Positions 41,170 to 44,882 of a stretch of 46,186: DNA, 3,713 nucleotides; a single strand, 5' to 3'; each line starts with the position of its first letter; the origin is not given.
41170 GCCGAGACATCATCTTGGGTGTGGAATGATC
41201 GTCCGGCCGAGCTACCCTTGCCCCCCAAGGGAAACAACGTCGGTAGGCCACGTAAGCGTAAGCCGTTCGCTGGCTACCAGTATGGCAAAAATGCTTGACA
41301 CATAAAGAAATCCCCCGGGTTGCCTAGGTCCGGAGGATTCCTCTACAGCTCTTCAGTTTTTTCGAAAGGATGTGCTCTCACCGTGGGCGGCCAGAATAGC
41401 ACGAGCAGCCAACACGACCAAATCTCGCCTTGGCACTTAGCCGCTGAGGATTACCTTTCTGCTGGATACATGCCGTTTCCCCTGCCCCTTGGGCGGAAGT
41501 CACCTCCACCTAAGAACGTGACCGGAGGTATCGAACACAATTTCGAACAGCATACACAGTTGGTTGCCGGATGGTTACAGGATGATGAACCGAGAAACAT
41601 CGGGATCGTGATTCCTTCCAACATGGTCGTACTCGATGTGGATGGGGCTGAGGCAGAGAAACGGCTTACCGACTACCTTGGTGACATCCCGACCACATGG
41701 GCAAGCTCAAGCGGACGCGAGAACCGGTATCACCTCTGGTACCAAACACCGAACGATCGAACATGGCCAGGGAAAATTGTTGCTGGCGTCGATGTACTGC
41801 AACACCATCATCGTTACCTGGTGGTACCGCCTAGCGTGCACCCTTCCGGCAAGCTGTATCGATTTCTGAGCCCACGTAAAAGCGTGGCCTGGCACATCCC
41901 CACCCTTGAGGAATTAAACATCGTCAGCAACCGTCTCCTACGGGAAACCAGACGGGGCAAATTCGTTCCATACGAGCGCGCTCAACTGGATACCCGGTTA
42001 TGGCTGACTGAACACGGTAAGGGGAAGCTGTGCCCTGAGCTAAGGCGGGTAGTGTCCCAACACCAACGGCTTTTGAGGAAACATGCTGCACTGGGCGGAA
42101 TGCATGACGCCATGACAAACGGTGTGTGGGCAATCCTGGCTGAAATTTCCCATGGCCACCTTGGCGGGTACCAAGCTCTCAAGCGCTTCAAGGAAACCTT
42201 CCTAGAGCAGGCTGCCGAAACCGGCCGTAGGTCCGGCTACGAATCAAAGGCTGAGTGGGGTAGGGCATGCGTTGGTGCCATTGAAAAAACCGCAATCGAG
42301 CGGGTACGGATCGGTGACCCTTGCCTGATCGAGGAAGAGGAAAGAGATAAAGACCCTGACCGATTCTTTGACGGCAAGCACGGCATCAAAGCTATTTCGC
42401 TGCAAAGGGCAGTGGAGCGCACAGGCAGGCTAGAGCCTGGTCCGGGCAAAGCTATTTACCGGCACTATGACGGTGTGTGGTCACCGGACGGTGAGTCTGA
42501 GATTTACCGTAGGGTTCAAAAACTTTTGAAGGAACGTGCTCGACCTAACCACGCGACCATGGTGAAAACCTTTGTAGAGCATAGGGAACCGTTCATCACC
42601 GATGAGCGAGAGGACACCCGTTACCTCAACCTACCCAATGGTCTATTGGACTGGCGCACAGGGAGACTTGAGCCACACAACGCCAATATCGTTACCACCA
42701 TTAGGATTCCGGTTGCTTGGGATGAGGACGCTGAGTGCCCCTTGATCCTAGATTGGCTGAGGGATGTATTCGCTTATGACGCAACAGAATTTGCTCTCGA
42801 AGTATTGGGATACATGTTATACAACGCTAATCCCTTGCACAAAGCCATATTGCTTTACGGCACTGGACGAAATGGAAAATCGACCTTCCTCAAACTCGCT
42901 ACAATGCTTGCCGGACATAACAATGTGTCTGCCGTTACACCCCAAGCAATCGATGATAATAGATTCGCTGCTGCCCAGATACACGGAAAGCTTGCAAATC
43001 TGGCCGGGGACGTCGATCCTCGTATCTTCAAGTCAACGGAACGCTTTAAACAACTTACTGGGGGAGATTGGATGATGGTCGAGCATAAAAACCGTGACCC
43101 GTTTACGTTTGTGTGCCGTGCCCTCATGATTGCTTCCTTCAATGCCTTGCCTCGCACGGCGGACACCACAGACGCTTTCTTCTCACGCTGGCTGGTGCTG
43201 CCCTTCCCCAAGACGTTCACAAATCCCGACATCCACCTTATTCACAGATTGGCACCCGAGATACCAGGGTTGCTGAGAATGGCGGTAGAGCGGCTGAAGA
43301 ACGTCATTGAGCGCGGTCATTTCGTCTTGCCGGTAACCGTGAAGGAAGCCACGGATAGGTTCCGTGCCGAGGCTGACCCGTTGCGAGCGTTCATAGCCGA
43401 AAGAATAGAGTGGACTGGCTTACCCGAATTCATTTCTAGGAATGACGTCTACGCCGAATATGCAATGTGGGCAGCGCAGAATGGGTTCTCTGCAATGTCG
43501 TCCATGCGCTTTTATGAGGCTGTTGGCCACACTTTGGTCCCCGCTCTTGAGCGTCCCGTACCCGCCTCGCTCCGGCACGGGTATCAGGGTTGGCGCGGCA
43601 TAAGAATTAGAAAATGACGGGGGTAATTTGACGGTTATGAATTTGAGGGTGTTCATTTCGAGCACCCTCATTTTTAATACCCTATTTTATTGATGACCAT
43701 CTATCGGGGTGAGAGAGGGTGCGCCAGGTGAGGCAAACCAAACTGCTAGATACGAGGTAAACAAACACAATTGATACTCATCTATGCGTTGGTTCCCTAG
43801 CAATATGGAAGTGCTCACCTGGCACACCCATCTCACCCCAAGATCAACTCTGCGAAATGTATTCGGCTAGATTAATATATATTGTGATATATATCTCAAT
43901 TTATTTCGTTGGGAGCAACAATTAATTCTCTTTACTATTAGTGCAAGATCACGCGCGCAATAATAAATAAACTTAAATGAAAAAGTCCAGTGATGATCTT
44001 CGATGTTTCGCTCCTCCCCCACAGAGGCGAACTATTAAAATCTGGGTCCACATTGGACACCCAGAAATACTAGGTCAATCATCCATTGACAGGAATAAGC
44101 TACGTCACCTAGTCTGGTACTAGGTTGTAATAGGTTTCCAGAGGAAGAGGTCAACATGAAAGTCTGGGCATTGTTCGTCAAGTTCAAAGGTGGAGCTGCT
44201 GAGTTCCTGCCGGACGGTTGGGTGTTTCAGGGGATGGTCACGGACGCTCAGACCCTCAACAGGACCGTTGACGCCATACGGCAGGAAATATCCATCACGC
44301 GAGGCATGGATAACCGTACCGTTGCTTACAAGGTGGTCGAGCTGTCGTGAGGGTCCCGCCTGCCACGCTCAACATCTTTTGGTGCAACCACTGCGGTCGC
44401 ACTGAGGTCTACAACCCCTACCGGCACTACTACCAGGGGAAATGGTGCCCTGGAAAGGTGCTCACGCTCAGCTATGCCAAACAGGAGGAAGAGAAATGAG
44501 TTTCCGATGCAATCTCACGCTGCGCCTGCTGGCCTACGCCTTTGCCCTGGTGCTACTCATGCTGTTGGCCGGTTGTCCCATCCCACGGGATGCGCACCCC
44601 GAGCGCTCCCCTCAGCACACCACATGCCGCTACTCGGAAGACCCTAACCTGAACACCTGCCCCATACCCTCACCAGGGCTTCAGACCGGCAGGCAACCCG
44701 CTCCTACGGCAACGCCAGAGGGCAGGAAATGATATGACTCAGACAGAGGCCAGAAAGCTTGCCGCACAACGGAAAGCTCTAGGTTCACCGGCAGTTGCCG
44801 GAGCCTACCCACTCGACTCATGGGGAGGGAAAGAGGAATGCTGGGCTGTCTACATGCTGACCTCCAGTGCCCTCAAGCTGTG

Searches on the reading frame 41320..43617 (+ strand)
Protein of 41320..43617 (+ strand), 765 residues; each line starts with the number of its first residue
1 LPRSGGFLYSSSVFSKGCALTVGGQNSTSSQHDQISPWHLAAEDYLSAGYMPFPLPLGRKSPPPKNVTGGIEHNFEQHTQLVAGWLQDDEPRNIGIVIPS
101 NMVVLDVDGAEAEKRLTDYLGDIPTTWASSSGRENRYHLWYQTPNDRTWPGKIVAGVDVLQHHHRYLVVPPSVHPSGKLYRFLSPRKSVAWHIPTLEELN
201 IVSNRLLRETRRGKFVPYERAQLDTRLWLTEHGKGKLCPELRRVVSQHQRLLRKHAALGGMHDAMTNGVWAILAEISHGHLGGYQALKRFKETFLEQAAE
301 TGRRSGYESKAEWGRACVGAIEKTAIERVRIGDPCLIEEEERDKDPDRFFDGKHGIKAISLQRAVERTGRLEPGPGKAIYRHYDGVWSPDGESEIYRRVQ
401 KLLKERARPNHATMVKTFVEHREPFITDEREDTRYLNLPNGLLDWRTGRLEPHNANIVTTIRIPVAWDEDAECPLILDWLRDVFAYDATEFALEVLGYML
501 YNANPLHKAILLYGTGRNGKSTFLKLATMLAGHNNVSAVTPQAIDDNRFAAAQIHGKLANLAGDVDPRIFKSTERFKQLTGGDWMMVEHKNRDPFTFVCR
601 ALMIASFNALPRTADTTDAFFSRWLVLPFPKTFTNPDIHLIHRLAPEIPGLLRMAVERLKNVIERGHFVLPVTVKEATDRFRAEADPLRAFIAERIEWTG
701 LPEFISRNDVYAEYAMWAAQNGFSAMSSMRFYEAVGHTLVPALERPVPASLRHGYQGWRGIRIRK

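Call 6: find_related_loci(query=window:41320-43617:+, collection=viral_contigs, flank=10000)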
Query window:41320-43617:+ (765 aa) in viral_contigs; peptide patterns used: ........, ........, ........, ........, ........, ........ (x = any residue, [..] = any of these).
2 stretches matched a pattern, but none encodes a relative of the query by tblastn (E <= 1e-3).

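Call 9: find_encoding_contigs(protein=window:41320-43617:+, flank=10000, max_places=10)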
Protein window:41320-43617:+ (765 aa): no gene with exactly this product is on record in the collection.

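Call 15: search_protein_families(library=pfam, proteins=[window:41383-43617:+], max_evalue=0.01)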
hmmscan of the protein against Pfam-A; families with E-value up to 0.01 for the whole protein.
window:41383-43617:+ (744 aa): 3 families
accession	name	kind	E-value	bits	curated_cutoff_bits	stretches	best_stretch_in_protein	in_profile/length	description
PF09250.16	Prim-Pol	-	3.7e-21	76.7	22.8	1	21-165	1-149/158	Bifunctional DNA primase/polymerase, N-terminal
PF19263.5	DUF5906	-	1.5e-18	68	27.6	1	491-600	1-112/114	Family of unknown function (DUF5906)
PF08706.16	D5_N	-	2.9e-16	60.5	22.4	1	357-463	20-144/145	D5 N terminal like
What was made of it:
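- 41383..43617 (+): PrimPol / D5_N / DUF5906 primase-helicase, the last gene of the unique region. It crosses the right TIR junction. Pfam E = 4e-21, 3e-16 and 2e-18 (call 15).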

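Call 17: find_homologous_proteins(query=window:41383-43617:+, max_evalue=1e-10)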
Query window:41383-43617:+ (744 aa): 220 proteins with E <= 1e-10 among 8000 candidates; the best 120 are listed.
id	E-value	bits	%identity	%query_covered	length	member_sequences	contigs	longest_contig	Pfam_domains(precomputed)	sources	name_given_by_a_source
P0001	0.0e+0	1753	100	100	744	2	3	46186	PF19263.6,PF09250.17,PF08706.17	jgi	-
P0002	0.0e+0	1437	81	100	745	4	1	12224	PF19263.6,PF09250.17,PF08706.17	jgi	-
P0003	0.0e+0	1429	81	99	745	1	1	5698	PF19263.6,PF09250.17,PF08706.17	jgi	-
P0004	0.0e+0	1079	64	95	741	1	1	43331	PF19263.6,PF09250.17,PF08706.17,PF03288.23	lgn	-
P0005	0.0e+0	1015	59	98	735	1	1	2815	PF19263.6,PF09250.17,PF08706.17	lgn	-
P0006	1.8e-288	977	58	97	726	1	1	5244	PF19263.6,PF09250.17,PF08706.17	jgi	jgi:P4 family phage/plasmid primase-like protien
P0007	3.2e-287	973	58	98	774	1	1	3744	PF19263.6,PF09250.17,PF08706.17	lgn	-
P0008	2.7e-282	957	56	98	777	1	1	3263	PF19263.6,PF09250.17,PF08706.17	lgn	-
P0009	6.7e-282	956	56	100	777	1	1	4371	PF19263.6,PF09250.17,PF08706.17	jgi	jgi:putative DNA primase/helicase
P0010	1.7e-280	951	56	98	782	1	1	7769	PF19263.6,PF09250.17,PF08706.17,PF03288.23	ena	-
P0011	2.4e-280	950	56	99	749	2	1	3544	PF19263.6,PF09250.17,PF08706.17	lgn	-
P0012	3.8e-280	950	56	98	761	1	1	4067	PF19263.6,PF09250.17,PF08706.17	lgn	-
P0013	4.8e-280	949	56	98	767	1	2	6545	PF19263.6,PF09250.17,PF08706.17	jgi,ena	-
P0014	1.3e-279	948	56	98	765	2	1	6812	PF19263.6,PF09250.17,PF08706.17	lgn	-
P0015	1.5e-279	948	55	99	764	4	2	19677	PF19263.6,PF09250.17,PF08706.17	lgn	-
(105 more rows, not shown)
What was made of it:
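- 41383..43617 (+): The exact protein P0001 is on record (call 17).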

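Call 18: find_encoding_contigs(protein=P0001, flank=10000, max_places=10)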
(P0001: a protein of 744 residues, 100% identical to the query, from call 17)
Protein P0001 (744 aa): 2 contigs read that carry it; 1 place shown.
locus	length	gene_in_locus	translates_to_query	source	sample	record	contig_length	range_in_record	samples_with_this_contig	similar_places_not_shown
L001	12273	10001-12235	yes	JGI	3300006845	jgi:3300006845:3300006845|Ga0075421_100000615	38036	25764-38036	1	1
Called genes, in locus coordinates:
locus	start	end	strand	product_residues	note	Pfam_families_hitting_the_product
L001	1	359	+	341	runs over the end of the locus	PF12705:PDDEXK_1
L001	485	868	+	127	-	-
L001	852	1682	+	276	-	PF13479:AAA_24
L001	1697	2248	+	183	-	-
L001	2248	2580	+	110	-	-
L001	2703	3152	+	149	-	-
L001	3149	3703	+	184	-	-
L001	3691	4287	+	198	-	PF03167:UDG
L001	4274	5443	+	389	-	PF00476:DNA_pol_A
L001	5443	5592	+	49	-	-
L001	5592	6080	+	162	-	-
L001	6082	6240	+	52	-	-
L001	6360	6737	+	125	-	-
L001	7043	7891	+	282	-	PF00476:DNA_pol_A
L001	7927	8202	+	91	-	-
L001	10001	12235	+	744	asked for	PF09250:Prim-Pol, PF08706:D5_N, PF19263:DUF5906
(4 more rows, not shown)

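Call 19: find_encoding_contigs(protein=P0004, flank=10000, max_places=4)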
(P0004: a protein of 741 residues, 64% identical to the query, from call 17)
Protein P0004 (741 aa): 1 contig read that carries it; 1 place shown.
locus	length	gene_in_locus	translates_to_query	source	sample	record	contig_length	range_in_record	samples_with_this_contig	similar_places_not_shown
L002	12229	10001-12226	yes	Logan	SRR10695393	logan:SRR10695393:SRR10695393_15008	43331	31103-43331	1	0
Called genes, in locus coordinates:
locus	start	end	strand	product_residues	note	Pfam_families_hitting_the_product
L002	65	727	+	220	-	-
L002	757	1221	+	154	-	-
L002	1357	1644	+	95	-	-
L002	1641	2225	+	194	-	-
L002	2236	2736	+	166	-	-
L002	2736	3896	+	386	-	PF00476:DNA_pol_A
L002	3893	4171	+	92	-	-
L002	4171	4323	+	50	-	-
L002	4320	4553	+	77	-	-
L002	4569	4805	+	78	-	-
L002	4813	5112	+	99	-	-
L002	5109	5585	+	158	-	-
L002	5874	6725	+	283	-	PF00476:DNA_pol_A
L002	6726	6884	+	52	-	-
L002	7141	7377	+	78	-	-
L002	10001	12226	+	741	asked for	PF09250:Prim-Pol, PF08706:D5_N, PF19263:DUF5906, PF03288:Pox_D5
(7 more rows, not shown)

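Call 28: find_related_loci(query=A1, collection=viral_contigs, flank=10000)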
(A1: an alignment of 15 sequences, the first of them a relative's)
Query A1 (744 aa) in viral_contigs; peptide patterns used: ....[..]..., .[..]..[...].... (x = any residue, [..] = any of these).
74 stretches matched a pattern; 16 encode a relative of the query (tblastn E <= 1e-3); 14 distinct loci.
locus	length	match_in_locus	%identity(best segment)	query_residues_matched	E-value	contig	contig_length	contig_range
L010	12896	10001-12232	55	15-742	0e+0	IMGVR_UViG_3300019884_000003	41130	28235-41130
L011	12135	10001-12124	56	15-713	0e+0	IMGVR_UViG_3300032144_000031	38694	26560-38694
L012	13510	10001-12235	54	6-742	0e+0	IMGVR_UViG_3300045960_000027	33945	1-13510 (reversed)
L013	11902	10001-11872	58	15-623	0e+0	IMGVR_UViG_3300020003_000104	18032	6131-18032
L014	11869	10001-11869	58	15-623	0e+0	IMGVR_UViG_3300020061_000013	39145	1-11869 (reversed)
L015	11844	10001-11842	58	15-623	0e+0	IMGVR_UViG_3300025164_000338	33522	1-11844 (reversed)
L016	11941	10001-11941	55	4-631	0e+0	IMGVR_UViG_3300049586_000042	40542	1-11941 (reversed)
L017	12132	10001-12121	57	15-713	0e+0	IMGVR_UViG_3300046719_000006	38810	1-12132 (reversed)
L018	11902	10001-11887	58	15-626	0e+0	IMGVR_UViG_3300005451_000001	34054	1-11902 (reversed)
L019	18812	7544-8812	49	325-744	1e-120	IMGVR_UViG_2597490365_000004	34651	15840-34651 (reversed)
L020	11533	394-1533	25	376-720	1e-15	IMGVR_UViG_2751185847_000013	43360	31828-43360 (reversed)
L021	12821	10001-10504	30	21-178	3e-15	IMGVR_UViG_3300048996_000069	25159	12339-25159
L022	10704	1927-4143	32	24-671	6e-15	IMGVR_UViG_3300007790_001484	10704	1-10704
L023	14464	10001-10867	23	12-305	1e-8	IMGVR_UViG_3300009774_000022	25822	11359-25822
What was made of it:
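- Tried and rejected: The alignment-based scan did work (calls 6, 28).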

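Call 34: find_encoding_contigs(protein=P0002, flank=10000, max_places=6)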
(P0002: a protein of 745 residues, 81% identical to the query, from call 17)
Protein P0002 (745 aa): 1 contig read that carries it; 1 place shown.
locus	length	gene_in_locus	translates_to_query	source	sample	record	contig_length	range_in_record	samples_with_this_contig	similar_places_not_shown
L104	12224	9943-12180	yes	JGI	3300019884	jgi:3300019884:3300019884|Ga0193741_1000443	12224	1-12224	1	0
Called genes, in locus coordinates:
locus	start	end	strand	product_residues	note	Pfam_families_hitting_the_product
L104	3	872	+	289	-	?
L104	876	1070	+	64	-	-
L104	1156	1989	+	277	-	PF13479:AAA_24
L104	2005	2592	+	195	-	-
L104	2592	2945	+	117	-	-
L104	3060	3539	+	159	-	-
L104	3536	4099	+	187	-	-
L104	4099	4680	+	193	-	PF03167:UDG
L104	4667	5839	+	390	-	PF00476:DNA_pol_A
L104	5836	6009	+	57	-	-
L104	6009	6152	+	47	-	-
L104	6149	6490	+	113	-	-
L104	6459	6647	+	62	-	-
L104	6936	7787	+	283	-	PF00476:DNA_pol_A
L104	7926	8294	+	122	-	-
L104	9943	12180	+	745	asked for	PF09250:Prim-Pol, PF08706:D5_N, PF19263:DUF5906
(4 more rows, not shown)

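Call 44: find_related_loci(query=A1, collection=genome_contigs, flank=10000)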
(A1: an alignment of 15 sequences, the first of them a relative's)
Query A1 (744 aa) in genome_contigs; peptide patterns used: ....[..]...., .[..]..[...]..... (x = any residue, [..] = any of these).
61 stretches matched a pattern; 13 encode a relative of the query (tblastn E <= 1e-3); 13 distinct loci.
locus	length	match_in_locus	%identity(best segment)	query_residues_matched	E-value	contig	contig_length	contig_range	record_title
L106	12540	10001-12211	53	15-743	0e+0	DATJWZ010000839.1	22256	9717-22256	MAG TPA_asm: Candidatus Eisenbacteria bacterium isolate SMAG_U15113 k141_2109760, whole genome shotgun sequence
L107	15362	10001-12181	42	13-743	0e+0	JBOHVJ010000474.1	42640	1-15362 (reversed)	MAG: Candidatus Binatia bacterium isolate M3-S_metawrap_bin.153 k127_3628258, whole genome shotgun sequence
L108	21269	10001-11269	49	325-744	1e-120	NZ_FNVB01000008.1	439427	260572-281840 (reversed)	Saccharopolyspora kobensis strain ATCC 20501, whole genome shotgun sequence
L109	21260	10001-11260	47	324-742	4e-119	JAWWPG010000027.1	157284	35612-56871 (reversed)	MAG: Nocardioidaceae bacterium isolate BP_365 scaffold_2239219, whole genome shotgun sequence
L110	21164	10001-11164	50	325-712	4e-115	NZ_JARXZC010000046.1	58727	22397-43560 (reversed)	Kitasatospora sp. MAP5-34 Ga0532211_046, whole genome shotgun sequence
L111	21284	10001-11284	44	327-743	9e-103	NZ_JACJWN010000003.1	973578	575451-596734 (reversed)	MAG: Mycolicibacterium sp. isolate HK-STAS-ACTI-10 HK-STAS-ACTI-10_3, whole genome shotgun sequence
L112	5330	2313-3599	43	327-744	9e-99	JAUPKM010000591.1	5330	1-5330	MAG: Actinomycetota bacterium isolate erpe_2018_pw_0hr_WHONDRS-PP48-000085_B_bin.27 scaffold_1954273, whole genome shotg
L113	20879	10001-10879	30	15-304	3e-18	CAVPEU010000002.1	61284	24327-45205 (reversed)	MAG: uncultured Chloroflexia bacterium isolate MFD10097.bin.1.8 genome assembly, contig: contig_11775, whole genome shot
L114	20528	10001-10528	30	20-161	3e-13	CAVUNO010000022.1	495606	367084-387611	MAG: uncultured Actinomycetes bacterium isolate MFD02579.bin.1.52 genome assembly, contig: contig_4241, whole genome sho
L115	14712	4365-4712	31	72-178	6e-9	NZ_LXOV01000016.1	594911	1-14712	Mycolicibacterium llatzerense strain MG13 scaffold6, whole genome shotgun sequence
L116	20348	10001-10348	31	72-178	6e-9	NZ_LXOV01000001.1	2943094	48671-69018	Mycolicibacterium llatzerense strain MG13 scaffold1, whole genome shotgun sequence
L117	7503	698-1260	50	25-178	6e-9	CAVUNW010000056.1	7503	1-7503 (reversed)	MAG: uncultured Actinomycetes bacterium isolate MFD02579.bin.1.65 genome assembly, contig: contig_31588, whole genome sh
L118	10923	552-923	26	72-186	2e-6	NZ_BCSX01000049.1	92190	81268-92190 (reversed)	Mycolicibacterium brisbanense strain JCM15654, whole genome shotgun sequence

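Call 60: search_dna_similar(query=window:41383-43617:+, collection=phages, mode=protein, max_rows=15)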
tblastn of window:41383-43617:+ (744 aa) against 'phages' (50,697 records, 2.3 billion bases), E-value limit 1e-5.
Records with a match: 1708; places in all: 1709; records where one place covers at least 80% of the query: 0.
Best place of each record, by identity: <60% 1708.
By first word of the organism name: Streptococcus 476; Mycobacterium 301; Microbacterium 170; Enterococcus 126; Gordonia 125; Arthrobacter 86; Vibrio 84; Streptomyces 52; Bacteriophage 27; Lactobacillus 17; and 69 more.
By host as written in the record: Mycobacterium smegmatis mc2 155 208; - 116; Streptococcus thermophilus 102; Microbacterium foliorum NRRL B-24224 89; Gordonia terrae 3612 70; Microbacterium foliorum NRRL B-24224 SEA 57; Arthrobacter globiformis B-2979 48; Mycobacterium smegmatis mc#155 43; and 474 more.
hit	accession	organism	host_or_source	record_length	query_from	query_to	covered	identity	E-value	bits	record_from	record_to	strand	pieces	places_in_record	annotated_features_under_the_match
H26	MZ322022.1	Gordonia phage Float294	Gordonia terrae 3612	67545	12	711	75%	25.7%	9e-12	134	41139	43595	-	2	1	55: DNA primase/polymerase/helicase | 56: hypothetical protein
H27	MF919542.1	Gordonia phage Patio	Gordonia terrae 3612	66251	12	711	75%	25.7%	9e-12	134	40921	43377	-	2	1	DNA primase/polymerase/helicase | hypothetical protein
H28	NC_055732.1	Gordonia phage Patio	Gordonia terrae 3612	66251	12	711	75%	25.7%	9e-12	134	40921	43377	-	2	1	DNA primase | hypothetical protein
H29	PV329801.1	Gordonia phage RedRaider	Gordonia terrae 3612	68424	12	711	75%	25.6%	6e-12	133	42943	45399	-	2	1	60: DNA primase/polymerase/helicase | 61: hypothetical protein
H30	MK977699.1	Gordonia Phage Lollipop1437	Gordonia terrae 3612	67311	12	711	75%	25.6%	2e-11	132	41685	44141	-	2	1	58: DNA primase/polymerase/helicase | 59: hypothetical protein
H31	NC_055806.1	Gordonia Phage Lollipop1437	Gordonia terrae 3612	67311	12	711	75%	25.6%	2e-11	132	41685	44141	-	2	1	58: DNA primase | 59: hypothetical protein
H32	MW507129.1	Gordonia phage Ennea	Gordonia terrea 3612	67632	12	711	75%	25.6%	2e-11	132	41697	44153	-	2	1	59: DNA primase/polymerase/helicase | 60: hypothetical protein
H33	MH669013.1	Gordonia phage Skysand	Gordonia terrae 3612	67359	12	711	75%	25.6%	2e-11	132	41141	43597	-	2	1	55: DNA primase/polymerase/helicase | 56: hypothetical protein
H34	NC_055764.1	Gordonia phage Skysand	Gordonia terrae 3612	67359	12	711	75%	25.6%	2e-11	132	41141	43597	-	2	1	55: DNA primase | 56: hypothetical protein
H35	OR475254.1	Gordonia phage Alyssamiracle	Gordonia rubripertincta NRRL B-16540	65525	16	709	72%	25.1%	4e-15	143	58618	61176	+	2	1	89: DNA primase/polymerase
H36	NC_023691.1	Mycobacterium phage Patience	Mycobacterium smegmatis mc2 155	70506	20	702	71%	25.4%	1e-17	150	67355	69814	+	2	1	109: DNA primase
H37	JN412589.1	Mycobacterium phage Patience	Mycobacterium smegmatis mc2 155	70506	20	702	71%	25.4%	1e-17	150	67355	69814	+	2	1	109: hypothetical protein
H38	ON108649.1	Mycobacterium phage Labelle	Mycobacterium smegmatis mc#155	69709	20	702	71%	25.5%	6e-18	158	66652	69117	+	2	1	108: DNA primase/polymerase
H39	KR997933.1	Mycobacterium phage Madruga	Mycobacterium smegmatis mc2155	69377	20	702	71%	24.7%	2e-17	149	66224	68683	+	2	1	DNA primase/polymerase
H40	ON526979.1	Streptomyces phage Asis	Streptomyces griseus ATCC 10137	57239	318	711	53%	28.9%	1e-35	151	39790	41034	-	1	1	49: DNA primase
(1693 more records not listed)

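Call 65: find_related_loci(query=A1, collection=metagenome_contigs, flank=10000)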
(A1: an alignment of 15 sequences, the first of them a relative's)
Query A1 (744 aa) in metagenome_contigs; peptide patterns used: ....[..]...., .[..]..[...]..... (x = any residue, [..] = any of these).
151 stretches matched a pattern; 92 encode a relative of the query (tblastn E <= 1e-3); the best 80 are kept; 79 distinct loci.
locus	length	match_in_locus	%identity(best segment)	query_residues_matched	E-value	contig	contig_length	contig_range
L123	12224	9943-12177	81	1-744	0e+0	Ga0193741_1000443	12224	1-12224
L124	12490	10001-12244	56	15-743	0e+0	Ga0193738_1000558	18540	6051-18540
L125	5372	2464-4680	56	15-744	0e+0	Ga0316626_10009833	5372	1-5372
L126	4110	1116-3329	56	15-743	0e+0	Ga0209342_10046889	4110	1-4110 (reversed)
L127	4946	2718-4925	55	15-743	0e+0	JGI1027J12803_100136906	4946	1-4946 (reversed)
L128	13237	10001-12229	56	15-740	0e+0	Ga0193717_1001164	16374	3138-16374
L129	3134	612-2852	55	15-743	0e+0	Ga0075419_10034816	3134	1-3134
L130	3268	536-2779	55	15-742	0e+0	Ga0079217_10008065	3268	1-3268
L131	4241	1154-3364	56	15-743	0e+0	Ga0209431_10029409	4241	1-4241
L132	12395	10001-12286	54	1-743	0e+0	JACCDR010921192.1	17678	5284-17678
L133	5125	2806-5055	54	15-743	0e+0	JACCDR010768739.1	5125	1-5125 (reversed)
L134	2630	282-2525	54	15-743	0e+0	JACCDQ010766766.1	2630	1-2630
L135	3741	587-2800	57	15-743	0e+0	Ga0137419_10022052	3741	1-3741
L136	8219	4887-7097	54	15-742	0e+0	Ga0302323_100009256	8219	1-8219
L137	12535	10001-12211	55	15-743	0e+0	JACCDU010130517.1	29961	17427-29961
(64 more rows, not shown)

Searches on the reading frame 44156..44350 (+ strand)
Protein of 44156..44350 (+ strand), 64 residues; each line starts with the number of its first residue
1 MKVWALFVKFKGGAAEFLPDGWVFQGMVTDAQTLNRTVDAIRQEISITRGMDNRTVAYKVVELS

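Call 16: search_protein_families(library=phrogs, proteins=[window:44156-44350:+], max_evalue=0.01)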
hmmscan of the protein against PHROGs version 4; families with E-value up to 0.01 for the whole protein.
window:44156-44350:+ (64 aa): 0 families

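Call 24: find_encoding_contigs(protein=window:44156-44350:+, flank=10000, max_places=10)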
Protein window:44156-44350:+ (64 aa): 5 contigs read that carry it; 4 places shown.
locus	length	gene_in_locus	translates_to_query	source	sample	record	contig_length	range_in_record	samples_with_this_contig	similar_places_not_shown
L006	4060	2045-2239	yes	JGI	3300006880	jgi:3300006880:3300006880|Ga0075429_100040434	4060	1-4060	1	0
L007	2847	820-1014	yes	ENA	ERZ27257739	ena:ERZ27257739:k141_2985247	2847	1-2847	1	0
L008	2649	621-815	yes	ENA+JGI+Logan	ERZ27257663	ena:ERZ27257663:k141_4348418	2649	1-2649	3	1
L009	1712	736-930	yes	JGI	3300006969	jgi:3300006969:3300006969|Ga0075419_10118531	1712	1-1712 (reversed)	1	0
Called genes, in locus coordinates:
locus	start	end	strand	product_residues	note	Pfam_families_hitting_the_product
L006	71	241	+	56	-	-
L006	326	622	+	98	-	-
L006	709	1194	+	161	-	-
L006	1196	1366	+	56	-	-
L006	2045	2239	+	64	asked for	-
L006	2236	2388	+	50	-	-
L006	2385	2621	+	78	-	-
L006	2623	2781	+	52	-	-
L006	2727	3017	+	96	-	-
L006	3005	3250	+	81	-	-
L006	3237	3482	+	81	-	-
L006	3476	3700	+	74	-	-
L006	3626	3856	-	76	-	-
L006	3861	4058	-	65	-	?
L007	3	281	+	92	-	?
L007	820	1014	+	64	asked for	-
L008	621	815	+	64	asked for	-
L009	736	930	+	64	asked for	-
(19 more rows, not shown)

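Call 93: search_protein_families(library=pfam, proteins=[window:44156-44350:+], max_evalue=0.1)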
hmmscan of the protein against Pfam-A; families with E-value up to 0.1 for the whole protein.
window:44156-44350:+ (64 aa): 1 family
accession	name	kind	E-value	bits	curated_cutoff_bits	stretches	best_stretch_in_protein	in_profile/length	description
PF21393.2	Phage_pb10_N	-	0.049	14.4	27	0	16-62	12-57/59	Decoration protein pb10 N-terminal domain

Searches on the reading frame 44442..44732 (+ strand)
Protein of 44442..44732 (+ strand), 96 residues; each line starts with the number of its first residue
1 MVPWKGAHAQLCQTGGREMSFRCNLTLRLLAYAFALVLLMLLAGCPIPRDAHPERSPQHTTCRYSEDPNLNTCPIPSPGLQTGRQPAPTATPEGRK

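Call 10: find_encoding_contigs(protein=window:44442-44732:+, flank=10000, max_places=10)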
Protein window:44442-44732:+ (96 aa): no gene with exactly this product is on record in the collection.

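Call 16: search_protein_families(library=phrogs, proteins=[window:44496-44732:+], max_evalue=0.01)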
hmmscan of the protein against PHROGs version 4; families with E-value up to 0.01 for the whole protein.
window:44496-44732:+ (78 aa): 1 family
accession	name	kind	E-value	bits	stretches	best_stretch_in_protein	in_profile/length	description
phrog_456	-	lysis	0.0063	17.2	1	7-64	6-58/102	Rz-like spanin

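Call 93: search_protein_families(library=pfam, proteins=[window:44496-44732:+], max_evalue=0.1)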
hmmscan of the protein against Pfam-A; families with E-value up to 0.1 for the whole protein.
window:44496-44732:+ (78 aa): 0 families
